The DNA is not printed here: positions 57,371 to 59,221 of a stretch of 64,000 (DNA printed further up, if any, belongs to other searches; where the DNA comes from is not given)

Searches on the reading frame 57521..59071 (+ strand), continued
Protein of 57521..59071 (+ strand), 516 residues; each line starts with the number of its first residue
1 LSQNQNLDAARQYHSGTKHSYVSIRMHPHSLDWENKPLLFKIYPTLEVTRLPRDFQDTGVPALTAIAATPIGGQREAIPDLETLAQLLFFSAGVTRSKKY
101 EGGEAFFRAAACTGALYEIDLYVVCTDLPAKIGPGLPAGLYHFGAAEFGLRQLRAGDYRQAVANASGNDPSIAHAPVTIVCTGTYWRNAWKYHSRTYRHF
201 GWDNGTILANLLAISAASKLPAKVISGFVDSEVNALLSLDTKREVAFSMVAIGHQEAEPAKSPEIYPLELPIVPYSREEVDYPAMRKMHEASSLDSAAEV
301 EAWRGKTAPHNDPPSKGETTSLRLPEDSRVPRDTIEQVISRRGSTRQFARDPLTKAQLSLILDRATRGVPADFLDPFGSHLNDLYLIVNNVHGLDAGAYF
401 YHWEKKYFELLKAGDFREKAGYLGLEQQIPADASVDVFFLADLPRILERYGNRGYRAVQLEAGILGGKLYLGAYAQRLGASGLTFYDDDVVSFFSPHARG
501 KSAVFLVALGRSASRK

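Call 82: search_protein_families(library=ncbifam, proteins=[L047:9246-10001:+, L060:9084-9836:-, L047:6662-7327:+, L047:7661-8581:+, L047:8578-9240:+, L047:13542-14798:-, L047:14795-16006:-, L064:6110-6880:-], max_evalue=0.00001)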
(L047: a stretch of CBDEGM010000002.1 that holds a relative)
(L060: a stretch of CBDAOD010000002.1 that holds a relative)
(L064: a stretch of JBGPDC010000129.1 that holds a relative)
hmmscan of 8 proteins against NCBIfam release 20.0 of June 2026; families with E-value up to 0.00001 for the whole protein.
L047:9246-10001:+ (251 aa): 4 families
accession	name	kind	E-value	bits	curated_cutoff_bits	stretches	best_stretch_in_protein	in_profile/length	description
TIGR01916.1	F420_cofE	equivalog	6e-87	291.1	180.65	1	6-251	1-244/244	coenzyme F420-0:L-glutamate ligase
NF009809.0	PRK13293.1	equivalog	4.6e-77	258.8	274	1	6-251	3-244/253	coenzyme F420-0:L-glutamate ligase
NF009810.0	PRK13294.1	equivalog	1.2e-74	251.9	304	1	5-251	12-243/449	coenzyme F420-0:L-glutamate ligase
TIGR04132.1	intra_fol_E_lig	hypoth_equivalog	3.2e-23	82.4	350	1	32-227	22-201/241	putative folate metabolism gamma-glutamate ligase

L060:9084-9836:- (250 aa): 4 families
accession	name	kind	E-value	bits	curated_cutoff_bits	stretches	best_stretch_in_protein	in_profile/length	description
TIGR01916.1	F420_cofE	equivalog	2.1e-84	282.8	180.65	1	6-250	2-244/244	coenzyme F420-0:L-glutamate ligase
NF009809.0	PRK13293.1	equivalog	2.3e-77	259.8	274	1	4-250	2-244/253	coenzyme F420-0:L-glutamate ligase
NF009810.0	PRK13294.1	equivalog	6.7e-75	252.7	304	1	3-250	11-243/449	coenzyme F420-0:L-glutamate ligase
TIGR04132.1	intra_fol_E_lig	hypoth_equivalog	1.5e-22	80.2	350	1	37-228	28-203/241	putative folate metabolism gamma-glutamate ligase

L047:6662-7327:+ (221 aa): 2 families
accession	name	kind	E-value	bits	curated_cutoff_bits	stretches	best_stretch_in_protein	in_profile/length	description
TIGR01915.1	npdG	equivalog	1.9e-53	181.7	149.8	1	1-208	1-213/220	NADPH-dependent F420 reductase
NF006408.0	PRK08655.1-2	equivalog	1.7e-06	27.1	422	1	1-98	7-98/441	prephenate dehydrogenase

L047:7661-8581:+ (306 aa): 2 families
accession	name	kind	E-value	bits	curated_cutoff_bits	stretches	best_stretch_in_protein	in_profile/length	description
TIGR01819.1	F420_cofD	equivalog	2.8e-99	331.9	257.45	1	2-303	1-300/301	2-phospho-L-lactate transferase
TIGR01826.1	CofD_related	subfamily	7.6e-06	25.6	196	0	116-227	106-215/310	uridine diphosphate-N-acetylglucosamine-binding protein YvcK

L047:8578-9240:+ (220 aa): 3 families
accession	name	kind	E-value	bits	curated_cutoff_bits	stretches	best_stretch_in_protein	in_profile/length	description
TIGR03552.1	F420_cofC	equivalog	2.1e-37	128.7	105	1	4-200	2-194/196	2-phospho-L-lactate guanylyltransferase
TIGR04282.1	glyco_like_cofC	hypoth_equivalog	1.5e-07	31.4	134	1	9-135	8-134/189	TIGR04282 family arsenosugar biosynthesis glycosyltransferase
NF010936.0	PRK14356.1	equivalog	3e-06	26.4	666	1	31-120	32-122/456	bifunctional UDP-N-acetylglucosamine diphosphorylase/glucosamine-1-phosphate N-acetyltransferase GlmU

L047:13542-14798:- (418 aa): 14 families
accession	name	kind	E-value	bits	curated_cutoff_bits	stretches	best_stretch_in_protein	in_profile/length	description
NF006687.0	PRK09234.1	equivalog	5.5e-144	481.3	1018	1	16-378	480-839/849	bifunctional FO biosynthesis protein CofGH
TIGR03551.1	F420_cofH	equivalog_domain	5.9e-144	479.1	374.1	1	29-375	2-344/345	5-amino-6-(D-ribitylamino)uracil--L-tyrosine 4-hydroxyphenyl transferase CofH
NF005609.0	PRK07360.1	equivalog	2e-135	451.3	426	1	13-379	6-371/374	7,8-didemethyl-8-hydroxy-5-deazariboflavin synthase subunit CofH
TIGR00423.1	TIGR00423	subfamily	4.3e-118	394.1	260.25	1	63-376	1-310/310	CofH family radical SAM protein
TIGR03699.1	menaquin_MqnC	equivalog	3.9e-108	361.3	428.1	1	27-376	2-342/342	cyclic dehypoxanthinyl futalosine synthase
TIGR03700.1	mena_SCO4494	equivalog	4.7e-96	321.7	434.55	1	18-375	1-350/351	aminofutalosine synthase MqnE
NF006277.0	PRK08445.1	equivalog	9.5e-77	258.2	576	1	29-379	5-348/348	dehypoxanthine futalosine cyclase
NF006276.0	PRK08444.1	equivalog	7.8e-74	248.8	560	1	18-379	3-353/353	aminofutalosine synthase MqnE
NF004580.0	PRK05926.1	equivalog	8.4e-55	186.5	583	1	10-367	10-363/370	hypothetical protein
TIGR03550.1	F420_cofG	equivalog_domain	1.1e-14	54.4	213.35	1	64-331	1-265/322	7,8-didemethyl-8-hydroxy-5-deazariboflavin synthase CofG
NF004884.0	PRK06245.1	equivalog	5.5e-14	51.8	209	1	57-331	5-272/340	7,8-didemethyl-8-hydroxy-5-deazariboflavin synthase subunit CofG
TIGR03956.1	rSAM_HydE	equivalog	6.2e-10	38.8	254.6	1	20-260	3-231/340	[FeFe] hydrogenase H-cluster radical SAM maturase HydE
TIGR00433.2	bioB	equivalog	3e-09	36.6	225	1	27-327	2-279/307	biotin synthase BioB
TIGR02351.2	thiH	equivalog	6e-07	28.9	380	1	8-152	15-158/364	2-iminoacetate synthase ThiH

L047:14795-16006:- (403 aa): 12 families
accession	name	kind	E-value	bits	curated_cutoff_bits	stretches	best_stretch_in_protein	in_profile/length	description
NF006687.0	PRK09234.1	equivalog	2.2e-151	505.8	1018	1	9-372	43-410/849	bifunctional FO biosynthesis protein CofGH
TIGR03550.1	F420_cofG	equivalog_domain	6.6e-137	456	213.35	1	33-359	1-320/322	7,8-didemethyl-8-hydroxy-5-deazariboflavin synthase CofG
NF004884.0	PRK06245.1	equivalog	2.7e-126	421.1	209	1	25-365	4-333/340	7,8-didemethyl-8-hydroxy-5-deazariboflavin synthase subunit CofG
TIGR03551.1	F420_cofH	equivalog_domain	5.5e-18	64.9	374.1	2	11-96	14-99/345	5-amino-6-(D-ribitylamino)uracil--L-tyrosine 4-hydroxyphenyl transferase CofH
NF005609.0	PRK07360.1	equivalog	1.3e-16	60.3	426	2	186-302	206-323/374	7,8-didemethyl-8-hydroxy-5-deazariboflavin synthase subunit CofH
TIGR03699.1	menaquin_MqnC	equivalog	4.2e-15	55.4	428.1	2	13-95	17-100/342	cyclic dehypoxanthinyl futalosine synthase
TIGR00423.1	TIGR00423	subfamily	4.7e-15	55.6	260.25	1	185-303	148-266/310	CofH family radical SAM protein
TIGR03700.1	mena_SCO4494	equivalog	5.2e-15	55.2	434.55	1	12-99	24-111/351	aminofutalosine synthase MqnE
TIGR00433.2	bioB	equivalog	2.1e-11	43.6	225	1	11-275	17-257/307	biotin synthase BioB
TIGR03957.1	rSAM_HmdB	equivalog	2.9e-11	43.1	320.9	1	177-285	163-265/317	5,10-methenyltetrahydromethanopterin hydrogenase cofactor biosynthesis protein HmdB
TIGR03910.1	pyrrolys_PylB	equivalog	1.1e-10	40.9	348.2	1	12-272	34-271/347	methylornithine synthase PylB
NF006276.0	PRK08444.1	equivalog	1.3e-07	30.9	560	0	15-96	28-109/353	aminofutalosine synthase MqnE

L064:6110-6880:- (257 aa): 4 families
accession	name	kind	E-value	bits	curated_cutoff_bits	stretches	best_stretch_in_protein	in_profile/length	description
TIGR01916.1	F420_cofE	equivalog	4e-70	236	180.65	1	17-257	2-244/244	coenzyme F420-0:L-glutamate ligase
NF009809.0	PRK13293.1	equivalog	9.4e-65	218.5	274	1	16-257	3-244/253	coenzyme F420-0:L-glutamate ligase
NF009810.0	PRK13294.1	equivalog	2e-62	211.6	304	1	11-257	8-243/449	coenzyme F420-0:L-glutamate ligase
TIGR04132.1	intra_fol_E_lig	hypoth_equivalog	1.8e-15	57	350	1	26-232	10-200/241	putative folate metabolism gamma-glutamate ligase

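Call 84: find_homologous_proteins(query=L064:7454-8380:-, max_evalue=1e-30)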
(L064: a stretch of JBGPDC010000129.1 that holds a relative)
Query L064:7454-8380:- (308 aa): 7999 proteins with E <= 1e-30 among 8000 candidates; the best 120 are listed.
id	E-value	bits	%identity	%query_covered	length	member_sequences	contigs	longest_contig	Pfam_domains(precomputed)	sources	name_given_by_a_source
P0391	4.0e-196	668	100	100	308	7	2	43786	PF01933.24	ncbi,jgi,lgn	jgi:LPPG:FO 2-phospho-L-lactate transferase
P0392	2.8e-183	626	93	100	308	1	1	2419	PF01933.24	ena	-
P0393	1.8e-181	620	91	100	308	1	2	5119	PF01933.24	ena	-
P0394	4.5e-153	527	81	98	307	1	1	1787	PF01933.24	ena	-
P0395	5.6e-142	490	74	100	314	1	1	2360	PF01933.24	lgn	-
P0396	2.4e-141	488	74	100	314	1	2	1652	PF01933.24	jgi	-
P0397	3.1e-141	488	73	100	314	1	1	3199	PF01933.24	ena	-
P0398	3.3e-141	488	73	100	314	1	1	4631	PF01933.24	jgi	-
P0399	5.5e-141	487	73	100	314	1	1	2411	PF01933.24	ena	-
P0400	6.1e-141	487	74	98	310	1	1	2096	PF01933.24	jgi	jgi:LPPG:FO 2-phospho-L-lactate transferase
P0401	7.7e-141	487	73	100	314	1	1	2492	PF01933.24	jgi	-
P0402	1.8e-140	485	73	100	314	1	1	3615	PF01933.24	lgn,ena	-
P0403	2.0e-140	485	73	100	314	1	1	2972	PF01933.24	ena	-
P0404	3.7e-140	484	73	100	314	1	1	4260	PF01933.24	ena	-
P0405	5.7e-140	484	73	100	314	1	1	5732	PF01933.24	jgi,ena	-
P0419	7.5e-134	464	70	99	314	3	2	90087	PF01933.24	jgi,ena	-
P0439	8.2e-131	454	67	100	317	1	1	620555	PF01933.24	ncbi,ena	-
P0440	9.8e-131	453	67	100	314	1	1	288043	PF01933.24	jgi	jgi:LPPG:FO 2-phospho-L-lactate transferase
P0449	3.4e-130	452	69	100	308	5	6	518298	PF01933.24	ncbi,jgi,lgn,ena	-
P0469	1.9e-129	449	69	99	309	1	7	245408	PF01933.24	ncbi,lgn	-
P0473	2.9e-129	449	68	98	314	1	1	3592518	PF01933.24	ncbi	-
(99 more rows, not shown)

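Call 85: find_encoding_contigs(protein=P0473, flank=10000, max_places=1)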
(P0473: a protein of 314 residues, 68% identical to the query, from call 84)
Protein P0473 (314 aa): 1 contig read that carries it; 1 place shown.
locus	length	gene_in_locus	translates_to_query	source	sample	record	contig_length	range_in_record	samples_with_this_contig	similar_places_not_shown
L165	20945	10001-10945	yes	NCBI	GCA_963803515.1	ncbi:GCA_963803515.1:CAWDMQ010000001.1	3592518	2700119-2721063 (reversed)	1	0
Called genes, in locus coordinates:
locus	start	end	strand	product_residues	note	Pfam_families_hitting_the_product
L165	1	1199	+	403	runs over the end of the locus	PF14607:GxDLY (weak), PF00657:Lipase_GDSL, PF13472:Lipase_GDSL_2, PF14606:Lipase_GDSL_3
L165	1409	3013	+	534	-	PF00135:COesterase, PF20434:BD-FAE (faint), PF07859:Abhydrolase_3 (faint)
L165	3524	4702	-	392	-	-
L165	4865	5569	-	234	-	-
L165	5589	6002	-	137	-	PF25183:OMP_b-brl_4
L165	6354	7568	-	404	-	PF04055:Radical_SAM, PF19288:CofH_C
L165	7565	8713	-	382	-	PF04055:Radical_SAM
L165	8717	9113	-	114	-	PF01243:PNPOx_N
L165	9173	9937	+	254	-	PF03807:F420_oxidored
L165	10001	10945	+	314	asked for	PF01933:CofD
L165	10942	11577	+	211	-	PF01983:CofC, PF12804:NTP_transf_3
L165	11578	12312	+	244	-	PF01996:F420_ligase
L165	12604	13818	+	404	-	PF00296:Bac_luciferase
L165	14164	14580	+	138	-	PF19649:DUF6152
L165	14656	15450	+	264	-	-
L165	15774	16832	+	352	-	PF23414:Beta-prop_EML_2 (faint), PF25174:Beta-prop_THOC3 (faint)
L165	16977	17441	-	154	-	-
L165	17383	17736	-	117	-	-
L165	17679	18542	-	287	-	PF01266:DAO (faint), PF01946:Thi4 (weak), PF13450:NAD_binding_8, PF01593:Amino_oxidase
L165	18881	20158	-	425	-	-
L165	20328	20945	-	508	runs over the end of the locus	PF01292:Ni_hydr_CYTB (faint), PF03929:PepSY_TM (weak)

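Call 86: find_encoding_contigs(protein=P0439, flank=10000, max_places=1)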
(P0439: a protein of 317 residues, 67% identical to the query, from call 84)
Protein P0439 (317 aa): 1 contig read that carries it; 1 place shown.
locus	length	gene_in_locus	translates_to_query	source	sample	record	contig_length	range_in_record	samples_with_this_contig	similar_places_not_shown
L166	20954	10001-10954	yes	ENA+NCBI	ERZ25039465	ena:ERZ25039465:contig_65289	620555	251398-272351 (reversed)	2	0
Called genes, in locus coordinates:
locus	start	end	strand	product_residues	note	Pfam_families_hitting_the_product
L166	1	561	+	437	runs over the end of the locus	PF00248:Aldo_ket_red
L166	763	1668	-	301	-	PF02826:2-Hacid_dh_C (weak), PF03446:NAD_binding_2, PF03807:F420_oxidored (weak), PF14833:NAD_binding_11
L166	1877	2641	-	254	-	PF13531:SBP_bac_11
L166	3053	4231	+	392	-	PF00753:Lactamase_B, PF23023:Anti-Pycsar_Apyc1 (weak), PF12706:Lactamase_B_2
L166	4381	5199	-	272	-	-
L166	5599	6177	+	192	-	-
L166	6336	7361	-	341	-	PF04055:Radical_SAM, PF19288:CofH_C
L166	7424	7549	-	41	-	-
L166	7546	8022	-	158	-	-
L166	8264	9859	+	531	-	PF03807:F420_oxidored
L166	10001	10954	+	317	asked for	PF01933:CofD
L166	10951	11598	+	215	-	PF01983:CofC, PF12804:NTP_transf_3 (weak)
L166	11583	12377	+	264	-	PF01996:F420_ligase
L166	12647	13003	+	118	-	-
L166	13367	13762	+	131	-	PF19649:DUF6152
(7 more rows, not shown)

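Call 87: find_encoding_contigs(protein=P0449, flank=10000, max_places=1)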
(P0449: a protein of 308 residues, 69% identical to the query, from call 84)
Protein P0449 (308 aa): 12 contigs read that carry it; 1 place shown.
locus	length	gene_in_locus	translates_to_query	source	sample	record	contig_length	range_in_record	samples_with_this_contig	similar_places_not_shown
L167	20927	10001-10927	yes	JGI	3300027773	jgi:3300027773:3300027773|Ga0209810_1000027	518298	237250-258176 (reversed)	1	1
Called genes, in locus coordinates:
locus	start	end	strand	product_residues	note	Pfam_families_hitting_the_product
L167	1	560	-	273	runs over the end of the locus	PF04962:KduI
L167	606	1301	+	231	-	PF01081:Aldolase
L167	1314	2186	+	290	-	PF01261:AP_endonuc_2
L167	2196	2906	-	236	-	PF00196:GerE (weak)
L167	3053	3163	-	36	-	-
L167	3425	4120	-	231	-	PF02737:3HCDH_N, PF00725:3HCDH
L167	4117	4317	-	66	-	PF02737:3HCDH_N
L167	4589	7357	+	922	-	PF07635:PSCyt1, PF07583:PSCyt2, PF07587:PSD1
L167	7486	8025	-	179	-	PF13302:Acetyltransf_3, PF13420:Acetyltransf_4, PF00583:Acetyltransf_1, PF13673:Acetyltransf_10, PF13508:Acetyltransf_7, PF08445:FR47 (weak)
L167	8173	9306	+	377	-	PF01266:DAO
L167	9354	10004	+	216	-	PF03807:F420_oxidored, PF07991:KARI_N (weak), PF02153:PDH_N (weak)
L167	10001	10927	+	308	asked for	PF01933:CofD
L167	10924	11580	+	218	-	PF01983:CofC, PF12804:NTP_transf_3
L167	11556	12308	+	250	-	PF01996:F420_ligase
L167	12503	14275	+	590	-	-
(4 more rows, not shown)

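Call 90: find_encoding_contigs(protein=P0440, flank=10000, max_places=1)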
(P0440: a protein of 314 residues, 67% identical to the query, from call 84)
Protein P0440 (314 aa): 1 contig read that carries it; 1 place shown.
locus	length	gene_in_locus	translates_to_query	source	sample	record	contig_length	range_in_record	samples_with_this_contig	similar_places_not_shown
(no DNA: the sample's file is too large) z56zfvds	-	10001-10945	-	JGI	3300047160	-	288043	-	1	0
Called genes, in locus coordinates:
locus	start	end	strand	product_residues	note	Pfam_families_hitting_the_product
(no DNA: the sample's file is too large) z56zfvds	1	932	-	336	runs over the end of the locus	PF04338:DUF481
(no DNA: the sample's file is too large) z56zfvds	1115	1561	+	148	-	PF09424:YqeY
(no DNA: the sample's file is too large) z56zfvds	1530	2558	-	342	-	PF01018:GTP1_OBG, PF01926:MMR_HSR1, PF02421:FeoB_N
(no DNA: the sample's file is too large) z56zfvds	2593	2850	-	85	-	PF01016:Ribosomal_L27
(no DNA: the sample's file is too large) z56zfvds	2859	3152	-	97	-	PF00829:Ribosomal_L21p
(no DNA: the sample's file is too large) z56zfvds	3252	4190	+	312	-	PF08240:ADH_N, PF00107:ADH_zinc_N, PF13602:ADH_zinc_N_2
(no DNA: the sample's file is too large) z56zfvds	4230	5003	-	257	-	PF13441:Gly-zipper_YMGG (weak)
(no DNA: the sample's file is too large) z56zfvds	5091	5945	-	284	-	-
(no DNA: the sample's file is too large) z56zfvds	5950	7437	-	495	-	-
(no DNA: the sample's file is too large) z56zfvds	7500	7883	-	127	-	-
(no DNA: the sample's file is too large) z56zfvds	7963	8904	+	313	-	PF01370:Epimerase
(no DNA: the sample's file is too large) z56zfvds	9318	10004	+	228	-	PF03446:NAD_binding_2 (weak), PF03807:F420_oxidored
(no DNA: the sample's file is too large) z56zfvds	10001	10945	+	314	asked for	PF01933:CofD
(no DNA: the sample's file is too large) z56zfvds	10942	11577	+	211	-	PF01983:CofC, PF12804:NTP_transf_3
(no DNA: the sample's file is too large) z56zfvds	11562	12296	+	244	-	PF01996:F420_ligase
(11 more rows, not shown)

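Call 91: find_encoding_contigs(protein=P0469, flank=10000, max_places=1)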
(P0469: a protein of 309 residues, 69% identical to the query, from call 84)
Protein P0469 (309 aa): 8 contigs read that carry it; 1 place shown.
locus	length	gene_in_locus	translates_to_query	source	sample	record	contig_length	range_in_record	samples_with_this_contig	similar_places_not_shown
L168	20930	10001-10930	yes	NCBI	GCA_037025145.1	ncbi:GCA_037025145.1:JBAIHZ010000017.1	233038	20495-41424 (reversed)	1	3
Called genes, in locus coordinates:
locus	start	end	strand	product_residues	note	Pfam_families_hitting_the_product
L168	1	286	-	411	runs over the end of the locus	PF00004:AAA (weak), PF07728:AAA_5, PF13401:AAA_22 (weak)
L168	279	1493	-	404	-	-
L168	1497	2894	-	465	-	PF01555:N6_N4_Mtase, PF01170:UPF0020 (faint)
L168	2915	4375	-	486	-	PF01555:N6_N4_Mtase (faint), PF01170:UPF0020 (faint)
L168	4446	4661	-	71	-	-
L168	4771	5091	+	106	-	-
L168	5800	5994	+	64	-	-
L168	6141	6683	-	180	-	-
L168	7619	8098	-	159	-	-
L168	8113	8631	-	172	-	PF03938:OmpH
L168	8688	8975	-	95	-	PF00166:Cpn10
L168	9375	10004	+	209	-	PF03807:F420_oxidored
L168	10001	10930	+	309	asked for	PF01933:CofD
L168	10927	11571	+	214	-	PF01983:CofC, PF12804:NTP_transf_3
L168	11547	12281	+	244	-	PF01996:F420_ligase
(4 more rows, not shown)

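Call 92: find_encoding_contigs(protein=P0419, flank=10000, max_places=1)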
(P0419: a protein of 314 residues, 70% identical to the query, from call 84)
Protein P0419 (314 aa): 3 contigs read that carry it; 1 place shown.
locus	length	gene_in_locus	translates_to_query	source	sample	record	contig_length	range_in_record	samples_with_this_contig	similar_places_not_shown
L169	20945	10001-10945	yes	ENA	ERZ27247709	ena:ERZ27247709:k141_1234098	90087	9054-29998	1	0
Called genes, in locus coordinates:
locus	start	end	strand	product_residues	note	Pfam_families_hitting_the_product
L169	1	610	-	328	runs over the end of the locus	PF08240:ADH_N, PF00107:ADH_zinc_N, PF13602:ADH_zinc_N_2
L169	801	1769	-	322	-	PF01471:PG_binding_1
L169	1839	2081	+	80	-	PF02604:PhdYeFM_antitox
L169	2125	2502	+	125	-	PF01850:PIN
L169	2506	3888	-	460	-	PF00884:Sulfatase, PF01663:Phosphodiest (faint), PF16347:SGSH_C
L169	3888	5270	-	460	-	PF00884:Sulfatase, PF01663:Phosphodiest (faint), PF16347:SGSH_C, PF14707:Sulfatase_C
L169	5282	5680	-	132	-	PF01243:PNPOx_N, PF12900:Pyridox_ox_2 (weak)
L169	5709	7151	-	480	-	PF00881:Nitroreductase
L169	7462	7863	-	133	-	PF05168:HEPN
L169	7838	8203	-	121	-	PF01909:NTP_transf_2, PF18765:Polbeta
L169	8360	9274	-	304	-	PF00892:EamA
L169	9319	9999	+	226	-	PF03807:F420_oxidored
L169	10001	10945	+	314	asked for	PF01933:CofD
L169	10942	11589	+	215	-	PF01983:CofC, PF12804:NTP_transf_3, PF09837:DUF2064 (weak)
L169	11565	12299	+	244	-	PF01996:F420_ligase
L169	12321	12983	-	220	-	PF13620:CarboxypepD_reg, PF13715:CarbopepD_reg_2 (weak), PF22904:NOMO1-like_2nd (weak), PF03544:TonB_C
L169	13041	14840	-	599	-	PF05192:MutS_III, PF00488:MutS_V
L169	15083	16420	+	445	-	PF01408:GFO_IDH_MocA, PF19051:GFO_IDH_MocA_C2, PF22725:GFO_IDH_MocA_C3, PF19051:GFO_IDH_MocA_C2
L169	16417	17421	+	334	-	PF01261:AP_endonuc_2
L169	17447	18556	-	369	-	PF14607:GxDLY, PF14606:Lipase_GDSL_3, PF13472:Lipase_GDSL_2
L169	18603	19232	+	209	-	PF00160:Pro_isomerase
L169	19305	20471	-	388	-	PF00155:Aminotran_1_2, PF01041:DegT_DnrJ_EryC1 (faint)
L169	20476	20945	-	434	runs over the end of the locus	PF01551:Peptidase_M23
